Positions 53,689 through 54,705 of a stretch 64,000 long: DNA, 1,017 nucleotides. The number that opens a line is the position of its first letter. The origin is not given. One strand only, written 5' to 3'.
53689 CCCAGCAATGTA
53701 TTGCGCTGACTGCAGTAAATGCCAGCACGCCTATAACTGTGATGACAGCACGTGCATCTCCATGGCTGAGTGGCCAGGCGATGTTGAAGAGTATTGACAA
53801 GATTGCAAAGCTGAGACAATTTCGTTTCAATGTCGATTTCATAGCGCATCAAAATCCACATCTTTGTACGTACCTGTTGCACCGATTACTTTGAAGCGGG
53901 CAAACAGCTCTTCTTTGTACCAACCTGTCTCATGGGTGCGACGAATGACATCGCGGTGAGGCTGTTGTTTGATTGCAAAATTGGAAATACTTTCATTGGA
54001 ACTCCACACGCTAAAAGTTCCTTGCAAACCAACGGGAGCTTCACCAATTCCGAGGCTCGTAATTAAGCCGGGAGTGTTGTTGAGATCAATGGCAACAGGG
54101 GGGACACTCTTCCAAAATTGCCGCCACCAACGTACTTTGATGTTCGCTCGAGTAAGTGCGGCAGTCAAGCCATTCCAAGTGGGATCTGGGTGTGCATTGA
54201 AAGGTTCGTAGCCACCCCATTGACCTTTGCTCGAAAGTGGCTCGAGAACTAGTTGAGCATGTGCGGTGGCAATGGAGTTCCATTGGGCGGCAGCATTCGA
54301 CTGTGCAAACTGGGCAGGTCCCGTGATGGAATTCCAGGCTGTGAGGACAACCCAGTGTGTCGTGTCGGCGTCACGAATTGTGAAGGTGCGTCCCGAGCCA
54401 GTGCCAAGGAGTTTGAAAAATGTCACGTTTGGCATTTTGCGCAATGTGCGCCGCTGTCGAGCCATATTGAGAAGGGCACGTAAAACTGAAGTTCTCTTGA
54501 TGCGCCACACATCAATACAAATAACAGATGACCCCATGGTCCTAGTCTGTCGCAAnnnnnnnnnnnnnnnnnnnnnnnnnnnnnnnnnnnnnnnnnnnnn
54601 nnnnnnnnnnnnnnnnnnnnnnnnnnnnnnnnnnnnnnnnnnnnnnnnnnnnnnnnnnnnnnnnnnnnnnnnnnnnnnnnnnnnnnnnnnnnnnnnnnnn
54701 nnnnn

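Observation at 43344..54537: Split carotenoid locus with a second tailoring operon (CrtD-like / GT2 / CruF-like / CrtA-like)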

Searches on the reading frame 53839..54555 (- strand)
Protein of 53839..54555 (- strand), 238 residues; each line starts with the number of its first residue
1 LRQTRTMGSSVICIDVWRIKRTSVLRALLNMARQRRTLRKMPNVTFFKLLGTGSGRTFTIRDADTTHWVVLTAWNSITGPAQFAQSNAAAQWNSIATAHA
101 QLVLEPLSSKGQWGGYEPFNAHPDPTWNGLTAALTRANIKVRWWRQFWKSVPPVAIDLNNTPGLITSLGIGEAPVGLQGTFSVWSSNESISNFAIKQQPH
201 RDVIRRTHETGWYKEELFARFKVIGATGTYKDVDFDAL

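Call 5: search_protein_families(library=pfam, proteins=[window:53839-54555:-], max_evalue=0.01)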
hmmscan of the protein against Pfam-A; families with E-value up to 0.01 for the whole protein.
window:53839-54555:- (238 aa): 1 family
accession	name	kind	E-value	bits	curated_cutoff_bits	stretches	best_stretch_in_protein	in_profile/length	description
PF11695.14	DUF3291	-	0.0092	16.1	23.5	0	179-214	62-94/139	Domain of unknown function (DUF3291)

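Call 6: search_protein_families(library=ncbifam, proteins=[window:53839-54555:-], max_evalue=0.01)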
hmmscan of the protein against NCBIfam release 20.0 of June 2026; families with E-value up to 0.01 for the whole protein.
window:53839-54555:- (238 aa): 1 family
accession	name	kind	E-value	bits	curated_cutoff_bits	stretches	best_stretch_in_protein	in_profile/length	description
NF045923.1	SpheroidMoxCrtARhod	equivalog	4.2e-51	173.5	300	1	10-232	2-225/226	spheroidene monooxygenase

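Call 7: find_homologous_proteins(query=window:53839-54537:-)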
Query window:53839-54537:- (232 aa): 2616 proteins with E <= 0.001 among 2863 candidates; the best 120 are listed.
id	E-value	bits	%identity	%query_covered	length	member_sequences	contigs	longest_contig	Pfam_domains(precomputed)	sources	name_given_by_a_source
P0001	3.2e-154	530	100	100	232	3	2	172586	-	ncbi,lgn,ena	-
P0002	3.0e-131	454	85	100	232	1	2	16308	-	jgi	-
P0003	8.0e-127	440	81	98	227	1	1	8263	-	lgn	-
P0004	1.4e-85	305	58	97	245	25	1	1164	-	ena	-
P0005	2.5e-85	304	59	98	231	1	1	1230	-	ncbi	-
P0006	2.7e-85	304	59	98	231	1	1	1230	-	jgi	jgi:heme-degrading monooxygenase HmoA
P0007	3.5e-85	304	57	98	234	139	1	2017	-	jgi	-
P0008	3.9e-85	303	59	98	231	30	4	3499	-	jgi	jgi:heme-degrading monooxygenase HmoA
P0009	4.5e-85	303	58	98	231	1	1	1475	-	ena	-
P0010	4.7e-85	303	58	98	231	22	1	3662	-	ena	-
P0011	5.4e-85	303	59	98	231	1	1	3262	-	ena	-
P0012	7.2e-85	303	58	98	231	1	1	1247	-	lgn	-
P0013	7.9e-85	302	58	98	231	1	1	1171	-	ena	-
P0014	1.4e-84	302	58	98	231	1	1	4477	-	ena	-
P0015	1.5e-84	302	58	98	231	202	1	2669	-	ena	-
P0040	4.3e-84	300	58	98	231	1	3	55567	-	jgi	jgi:heme-degrading monooxygenase HmoA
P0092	1.1e-82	295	61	93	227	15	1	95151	-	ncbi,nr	ncbi:MAG: monooxygenase [Actinobacteria bacterium]|nr:monooxygenase [Actinomycetota bacterium]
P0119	1.4e-79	285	55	100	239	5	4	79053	-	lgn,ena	-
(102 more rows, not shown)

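Call 9: list_cluster_members(proteins=[P0001, P0092, P0040, P0119])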
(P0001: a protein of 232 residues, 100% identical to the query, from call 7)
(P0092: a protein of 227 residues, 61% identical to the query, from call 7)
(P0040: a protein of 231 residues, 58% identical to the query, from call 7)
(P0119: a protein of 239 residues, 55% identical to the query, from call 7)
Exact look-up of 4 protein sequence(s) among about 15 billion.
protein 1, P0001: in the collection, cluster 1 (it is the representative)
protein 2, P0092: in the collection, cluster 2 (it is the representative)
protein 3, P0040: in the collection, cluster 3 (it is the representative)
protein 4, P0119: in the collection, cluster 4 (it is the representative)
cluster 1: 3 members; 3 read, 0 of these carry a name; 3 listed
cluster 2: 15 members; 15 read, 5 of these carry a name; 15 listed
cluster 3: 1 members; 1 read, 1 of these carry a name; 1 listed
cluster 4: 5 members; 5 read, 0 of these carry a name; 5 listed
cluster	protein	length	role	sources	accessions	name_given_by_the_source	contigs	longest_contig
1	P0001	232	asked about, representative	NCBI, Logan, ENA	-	-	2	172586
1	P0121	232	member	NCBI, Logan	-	-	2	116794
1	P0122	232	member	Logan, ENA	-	-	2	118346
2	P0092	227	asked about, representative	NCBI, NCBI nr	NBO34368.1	MAG: monooxygenase [Actinobacteria bacterium] | monooxygenase [Actinomycetota bacterium]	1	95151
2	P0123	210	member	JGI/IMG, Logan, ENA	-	hypothetical protein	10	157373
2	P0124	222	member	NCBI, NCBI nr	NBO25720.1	MAG: monooxygenase [Actinobacteria bacterium] | monooxygenase [Actinomycetota bacterium]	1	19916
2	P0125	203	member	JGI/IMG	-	heme-degrading monooxygenase HmoA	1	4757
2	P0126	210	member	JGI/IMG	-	heme-degrading monooxygenase HmoA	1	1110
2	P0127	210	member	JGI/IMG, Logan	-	-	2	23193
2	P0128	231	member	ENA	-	-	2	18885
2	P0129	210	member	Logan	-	-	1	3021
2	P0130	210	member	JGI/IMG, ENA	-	-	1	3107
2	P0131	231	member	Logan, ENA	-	-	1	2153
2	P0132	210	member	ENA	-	-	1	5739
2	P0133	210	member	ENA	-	-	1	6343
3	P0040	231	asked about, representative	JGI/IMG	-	heme-degrading monooxygenase HmoA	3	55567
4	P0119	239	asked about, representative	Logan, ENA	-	-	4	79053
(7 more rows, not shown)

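Call 12: find_encoding_contigs(protein=P0001, flank=10000, max_places=4)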
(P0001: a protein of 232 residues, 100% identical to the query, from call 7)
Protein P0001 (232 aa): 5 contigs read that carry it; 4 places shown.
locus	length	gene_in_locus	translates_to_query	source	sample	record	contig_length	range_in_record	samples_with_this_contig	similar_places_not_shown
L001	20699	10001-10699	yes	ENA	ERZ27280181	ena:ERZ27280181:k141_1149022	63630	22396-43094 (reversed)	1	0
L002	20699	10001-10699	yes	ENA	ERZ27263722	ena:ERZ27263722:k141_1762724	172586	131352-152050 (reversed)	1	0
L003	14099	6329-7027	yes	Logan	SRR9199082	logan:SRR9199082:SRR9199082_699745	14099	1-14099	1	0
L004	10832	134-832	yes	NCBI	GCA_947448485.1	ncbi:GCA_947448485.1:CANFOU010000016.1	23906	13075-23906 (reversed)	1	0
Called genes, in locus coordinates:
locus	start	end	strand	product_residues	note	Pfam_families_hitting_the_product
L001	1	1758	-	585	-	PF00587:tRNA-synt_2b, PF04073:tRNA_edit, PF03129:HGTP_anticodon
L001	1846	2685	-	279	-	PF13312:DUF4081, PF00583:Acetyltransf_1, PF08445:FR47 (faint)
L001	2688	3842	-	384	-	PF04551:GcpE, PF26540:GcpE_C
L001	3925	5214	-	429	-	PF02163:Peptidase_M50, PF17820:PDZ_6 (weak), PF13180:PDZ_2 (weak)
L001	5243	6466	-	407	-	PF02670:DXP_reductoisom, PF08436:DXP_redisom_C, PF13288:DXPR_C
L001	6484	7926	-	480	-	PF00171:Aldedh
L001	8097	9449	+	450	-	PF00202:Aminotran_3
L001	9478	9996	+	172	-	PF04073:tRNA_edit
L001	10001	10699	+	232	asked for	-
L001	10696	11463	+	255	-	PF04240:Caroten_synth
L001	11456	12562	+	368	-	PF00535:Glycos_transf_2, PF13641:Glyco_tranf_2_3, PF13506:Glyco_transf_21 (weak)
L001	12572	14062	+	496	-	PF00070:Pyr_redox (faint), PF00890:FAD_binding_2 (faint), PF01266:DAO, PF01593:Amino_oxidase, PF03486:HI0933_like (faint), PF07992:Pyr_redox_2 (faint), PF12831:FAD_oxidored (faint), PF13450:NAD_binding_8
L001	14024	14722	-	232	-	PF01066:CDP-OH_P_transf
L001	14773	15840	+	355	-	PF00348:polyprenyl_synt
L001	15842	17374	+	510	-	PF00070:Pyr_redox (faint), PF00890:FAD_binding_2, PF01266:DAO, PF01593:Amino_oxidase, PF07992:Pyr_redox_2 (weak), PF12831:FAD_oxidored (weak), PF13450:NAD_binding_8, PF01266:DAO (weak), +2 more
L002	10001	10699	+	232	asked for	-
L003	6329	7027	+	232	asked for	-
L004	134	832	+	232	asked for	-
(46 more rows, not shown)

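Call 19: find_related_loci(query=A1, collection=genome_contigs, flank=10000)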
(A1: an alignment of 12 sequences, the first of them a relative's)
Query A1 (232 aa) in genome_contigs; peptide patterns used: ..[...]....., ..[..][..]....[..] (x = any residue, [..] = any of these).
600 stretches matched a pattern (row limit reached: there are more); 584 encode a relative of the query (tblastn E <= 1e-3); the best 80 are kept; 80 distinct loci.
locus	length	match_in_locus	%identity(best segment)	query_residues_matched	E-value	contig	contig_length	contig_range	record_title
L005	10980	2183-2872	57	3-232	6e-87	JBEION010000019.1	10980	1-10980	MAG: Candidatus Nanopelagicales bacterium isolate Sample-106-S6-bin-12 Sample_106_S6-bin_12-k141_1018750, whole genome s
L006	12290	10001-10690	57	3-232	1e-86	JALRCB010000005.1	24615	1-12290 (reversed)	MAG: Candidatus Nanopelagicales bacterium isolate HQM.3 NODE_5_length_24615_cov_3.938870, whole genome shotgun sequence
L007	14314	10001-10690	58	3-232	1e-86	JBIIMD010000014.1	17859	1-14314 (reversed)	MAG: Candidatus Nanopelagicales bacterium isolate ME2002-06-05pf_3300043568_group1_bin45 Rohwer_bin376_scaffold_1353_c1,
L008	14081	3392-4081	57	3-232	2e-86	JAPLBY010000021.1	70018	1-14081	MAG: Actinomycetota bacterium isolate LacPavin_0818_WC45_MAG_48_15 LacPavin_0818_WC45_scaffold_1033335, whole genome sho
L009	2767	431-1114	57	5-232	1e-87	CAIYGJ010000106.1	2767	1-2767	MAG: uncultured actinobacterium isolate Kiruna_bin-00600 genome assembly, contig: bin-00600:106/242, whole genome shotgu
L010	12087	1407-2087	57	6-232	1e-85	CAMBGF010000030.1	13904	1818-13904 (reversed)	MAG: Bifidobacterium breve isolate TrE-25oct19-270 genome assembly, contig: TrE-25oct19-C5572, whole genome shotgun sequ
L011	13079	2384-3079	56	1-232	7e-83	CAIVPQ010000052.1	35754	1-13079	MAG: uncultured actinobacterium isolate Ja1_bin-3476 genome assembly, contig: bin-3476:052/205, whole genome shotgun seq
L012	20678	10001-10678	54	1-226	2e-81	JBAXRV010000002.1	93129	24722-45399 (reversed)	MAG: Actinomycetes bacterium isolate ELA592 MAG592_2, whole genome shotgun sequence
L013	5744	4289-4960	50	4-227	3e-72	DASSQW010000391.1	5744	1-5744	MAG TPA_asm: Candidatus Nanopelagicales bacterium isolate SMAG_U473 k141_2234970, whole genome shotgun sequence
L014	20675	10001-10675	50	1-225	3e-72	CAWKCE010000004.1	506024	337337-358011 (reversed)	MAG: uncultured Actinomycetota bacterium isolate MFD09779.bin.1.86 genome assembly, contig: contig_33539, whole genome s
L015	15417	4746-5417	49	4-227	2e-71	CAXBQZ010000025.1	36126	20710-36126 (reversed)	MAG TPA_asm: uncultured bacterium isolate SRR1793862_binner23_Refined_12 genome assembly, contig: ERZ2944670.112, whole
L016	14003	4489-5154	48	4-225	4e-70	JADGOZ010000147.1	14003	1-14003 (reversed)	MAG: Candidatus Nanopelagicales bacterium isolate Chersky_517 k127_13205553, whole genome shotgun sequence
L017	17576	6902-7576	49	4-228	3e-68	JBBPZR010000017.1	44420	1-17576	MAG: Mycobacteriales bacterium isolate bin.58 bin.58_S5Ck141_506226_length_44420_cov_32.2902, whole genome shotgun seque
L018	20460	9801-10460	50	5-224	2e-68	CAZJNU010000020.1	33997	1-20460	MAG TPA_asm: uncultured Actinomycetes bacterium isolate SRP286056_co1_602 genome assembly, contig: NODE_1363_length_3399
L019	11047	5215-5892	46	6-231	4e-66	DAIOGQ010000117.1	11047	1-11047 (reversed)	MAG TPA_asm: Kineosporiaceae bacterium isolate CTOTU26104 NODE_3364_length_11047_cov_6.156932, whole genome shotgun sequ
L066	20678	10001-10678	43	3-228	4e-56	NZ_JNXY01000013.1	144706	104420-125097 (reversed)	Catenuloplanes japonicus strain NRRL B-16061 contig13.1, whole genome shotgun sequence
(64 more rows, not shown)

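Call 31: find_homologous_proteins(query=L066:10001-10681:+)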
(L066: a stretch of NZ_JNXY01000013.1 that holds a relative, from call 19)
Query L066:10001-10681:+ (226 aa): 3156 proteins with E <= 0.001 among 8000 candidates; the best 120 are listed.
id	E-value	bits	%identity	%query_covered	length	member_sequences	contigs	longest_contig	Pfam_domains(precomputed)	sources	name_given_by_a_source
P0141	1.1e-129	449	100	92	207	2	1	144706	-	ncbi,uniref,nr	ncbi:monooxygenase [Catenuloplanes japonicus]|uniref:monooxygenase n=1 Tax=Catenuloplanes japonicus 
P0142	1.1e-126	439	89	100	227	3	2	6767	-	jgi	jgi:hypothetical protein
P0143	1.0e-118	413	84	100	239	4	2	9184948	-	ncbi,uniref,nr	ncbi:monooxygenase [Catenuloplanes indicus]|uniref:Spheroidene monooxygenase n=1 Tax=Catenuloplanes 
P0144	9.3e-117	406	83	99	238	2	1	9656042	-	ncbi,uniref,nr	ncbi:hypothetical protein J2S43_000434 [Catenuloplanes nepalensis]|uniref:Spheroidene monooxygenase 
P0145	1.5e-106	373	84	91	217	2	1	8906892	-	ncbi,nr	ncbi:monooxygenase [Catenuloplanes atrovinosus]|nr:monooxygenase [Catenuloplanes atrovinosus]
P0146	2.6e-100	352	74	99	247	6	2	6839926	-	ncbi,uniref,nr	ncbi:monooxygenase [Micromonospora craniellae]|uniref:Monooxygenase n=1 Tax=Micromonospora craniella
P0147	1.6e-99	350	74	99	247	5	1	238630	-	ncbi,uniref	ncbi:monooxygenase [Micromonospora sp. LOL_024]|uniref:monooxygenase n=1 Tax=Micromonospora sp. LOL_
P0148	3.3e-99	349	74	99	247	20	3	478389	-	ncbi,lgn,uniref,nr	ncbi:hypothetical protein SAMN05443287_11198 [Micromonospora phaseoli]|uniref:Spheroidene monooxygen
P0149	5.4e-99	348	74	99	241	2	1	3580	-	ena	-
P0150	2.2e-98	346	73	99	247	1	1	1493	-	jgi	jgi:hypothetical protein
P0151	5.5e-98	345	74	99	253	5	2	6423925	-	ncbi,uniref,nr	ncbi:monooxygenase [Micromonospora sp. WMMD558]|uniref:monooxygenase n=1 Tax=unclassified Micromonos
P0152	1.0e-97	344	74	99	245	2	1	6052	-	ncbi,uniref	ncbi:monooxygenase [Micromonospora sp. NPDC051296]|uniref:monooxygenase n=1 Tax=Micromonospora sp. N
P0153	1.2e-97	344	73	99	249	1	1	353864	-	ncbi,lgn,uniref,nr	ncbi:monooxygenase [Micromonospora sp. C28SCA-DRY-2]|uniref:monooxygenase n=1 Tax=Micromonospora sp.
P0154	2.5e-97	343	74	99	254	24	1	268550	-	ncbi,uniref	ncbi:monooxygenase [Micromonospora sp. NPDC047620]|uniref:monooxygenase n=1 Tax=Micromonospora sp. N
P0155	4.3e-97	342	73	99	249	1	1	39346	-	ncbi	ncbi:monooxygenase [Micromonospora sp. LZ34]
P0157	4.5e-97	342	73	99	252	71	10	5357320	-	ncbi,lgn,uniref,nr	ncbi:monooxygenase [Salinispora pacifica]|uniref:monooxygenase n=1 Tax=Salinispora pacifica TaxID=35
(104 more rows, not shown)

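Call 32: find_encoding_contigs(protein=P0157, flank=10000, max_places=2)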
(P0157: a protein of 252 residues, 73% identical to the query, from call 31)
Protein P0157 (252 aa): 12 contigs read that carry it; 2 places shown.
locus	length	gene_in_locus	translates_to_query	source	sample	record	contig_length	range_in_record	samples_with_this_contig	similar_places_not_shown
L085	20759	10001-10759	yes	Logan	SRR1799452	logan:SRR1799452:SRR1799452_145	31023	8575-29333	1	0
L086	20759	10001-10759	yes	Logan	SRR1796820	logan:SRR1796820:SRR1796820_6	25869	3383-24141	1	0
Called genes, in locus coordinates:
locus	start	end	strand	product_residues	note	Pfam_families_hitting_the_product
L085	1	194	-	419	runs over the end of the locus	PF00817:IMS, PF11798:IMS_HHH (weak), PF11799:IMS_C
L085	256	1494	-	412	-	PF01663:Phosphodiest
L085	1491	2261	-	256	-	PF13489:Methyltransf_23, PF01209:Ubie_methyltran (faint), PF13847:Methyltransf_31, PF08241:Methyltransf_11, PF08242:Methyltransf_12, PF09445:Methyltransf_15 (weak), PF13649:Methyltransf_25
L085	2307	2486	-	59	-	-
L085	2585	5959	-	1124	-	PF02811:PHP, PF07733:DNA_pol3_alpha, PF17657:DNA_pol3_finger, PF14579:HHH_6, PF01336:tRNA_anti-codon (weak)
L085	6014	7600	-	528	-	PF00817:IMS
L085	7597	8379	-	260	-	PF27531:MT3502_N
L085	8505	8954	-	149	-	PF18726:HEPN_SAV_6107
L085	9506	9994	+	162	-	-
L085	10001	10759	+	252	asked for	-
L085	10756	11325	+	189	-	PF00583:Acetyltransf_1 (weak)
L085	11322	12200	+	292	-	PF04240:Caroten_synth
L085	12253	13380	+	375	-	PF13506:Glyco_transf_21 (weak), PF00535:Glycos_transf_2, PF13641:Glyco_tranf_2_3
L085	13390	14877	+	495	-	PF00070:Pyr_redox (faint), PF01266:DAO (weak), PF01593:Amino_oxidase, PF03486:HI0933_like (faint), PF07992:Pyr_redox_2 (faint), PF12831:FAD_oxidored (weak), PF13450:NAD_binding_8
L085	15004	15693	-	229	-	PF01066:CDP-OH_P_transf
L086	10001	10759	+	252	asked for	-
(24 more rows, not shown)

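Call 51: predict_structure(alignment_id=A1)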
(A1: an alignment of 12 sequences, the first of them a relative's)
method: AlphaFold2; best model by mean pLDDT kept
length: 232 residues; sequences in the alignment: 12
mean_pLDDT: 81.3   pTM: 0.79
mean pLDDT of the five models: 81.3, 80.0, 79.9, 79.0, 76.6
residues with pLDDT >= 90: 82; 70-90: 98; 50-70: 46; < 50: 6
segments of 3 or more residues with pLDDT < 50: 52-55
pLDDT, mean of each block of 10 residues (from residue 1): 81 91 90 92 71 60 90 91 94 93 85 82 90 70 59 78 66 84 83 67 73 91 88 86
secondary structure, 60 per line:
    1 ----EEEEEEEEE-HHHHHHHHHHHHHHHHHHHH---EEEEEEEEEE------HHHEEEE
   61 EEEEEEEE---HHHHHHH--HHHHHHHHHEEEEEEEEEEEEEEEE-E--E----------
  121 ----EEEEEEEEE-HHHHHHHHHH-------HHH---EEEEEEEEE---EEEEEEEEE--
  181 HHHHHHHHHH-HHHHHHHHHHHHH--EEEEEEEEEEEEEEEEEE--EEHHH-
elements in order: E5-13 H15-34 E38-47 E57-68 H72-78 H81-89 E90-105 E125-133 H135-144 E158-166 E170-178 H181-190 H192-204 E207-224

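Call 53: fold_search(model_id=the predicted structure, library=pdb)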
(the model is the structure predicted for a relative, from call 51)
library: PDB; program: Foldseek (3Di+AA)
matches with E <= 10: 1164; with E <= 0.001: 49
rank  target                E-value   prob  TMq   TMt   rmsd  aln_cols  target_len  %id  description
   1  3f44                  1.3e-08  1.00  0.32  0.35  15.7       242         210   14  Crystal structure of putative monooxygenase (YP_193413.1) from Lactobacillus acidophilus NCFM at 1.55 A resolution (released 2008-11-18)
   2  2pgc_A                2.7e-08  1.00  0.34  0.38  15.6       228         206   12  Crystal structure of a a marine metagenome protein (jcvi_pep_1096685590403) from uncultured marine organism at 2.53 A  (released 2007-04-24)
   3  2pgc_C                4.1e-08  1.00  0.35  0.39  15.8       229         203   13  Crystal structure of a a marine metagenome protein (jcvi_pep_1096685590403) from uncultured marine organism at 2.53 A  (released 2007-04-24)
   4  2pgc_B                7.0e-08  1.00  0.35  0.39  15.6       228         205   13  Crystal structure of a a marine metagenome protein (jcvi_pep_1096685590403) from uncultured marine organism at 2.53 A  (released 2007-04-24)
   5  5f9p_B                1.2e-07  1.00  0.34  0.33  16.7       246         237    9  Crystal structure study of anthrone oxidase-like protein (released 2016-12-14)
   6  9kdp_B                3.7e-07  1.00  0.33  0.32  16.5       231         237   13  Crystal structure of monooxygenase PenE (released 2025-07-09)
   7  5f9p_A                6.0e-07  1.00  0.33  0.32  16.6       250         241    9  Crystal structure study of anthrone oxidase-like protein (released 2016-12-14)
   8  6qjc_A                1.3e-06  1.00  0.36  0.29  17.1       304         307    9  Dimethyl disulfide inhibited sulfur oxygenase reductase (released 2020-02-05)
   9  6m35_A                1.4e-06  1.00  0.37  0.29  16.5       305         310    8  Crystal structure of sulfur oxygenase reductase from Sulfurisphaera tokodaii (released 2020-07-15)
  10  6qo0_A                1.5e-06  1.00  0.37  0.29  17.1       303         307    8  I47W mutated sulfur oxygenase reductase from Acidianus ambivaens (released 2020-03-04)
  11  3mcs_A                2.0e-06  1.00  0.37  0.40  15.6       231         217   12  Crystal structure of Putative monooxygenase (FN1347) from FUSOBACTERIUM NUCLEATUM SUBSP. NUCLEATUM ATCC 25586 at 2.55  (released 2010-05-19)
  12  6qmv_A                2.0e-06  1.00  0.36  0.29  17.1       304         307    9  E87D sulfur oxygenase reductase (released 2020-03-04)
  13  2cb2_A                2.0e-06  1.00  0.35  0.28  17.2       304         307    9  Sulfur Oxygenase Reductase from Acidianus Ambivalens (released 2006-02-24)
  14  6qpa_A                2.3e-06  1.00  0.40  0.31  16.4       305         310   10  Halothiobacillus neapolitanus sulfur oxygenase reductase (released 2020-03-18)
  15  9kdp_A                2.3e-06  1.00  0.33  0.33  16.5       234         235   14  Crystal structure of monooxygenase PenE (released 2025-07-09)
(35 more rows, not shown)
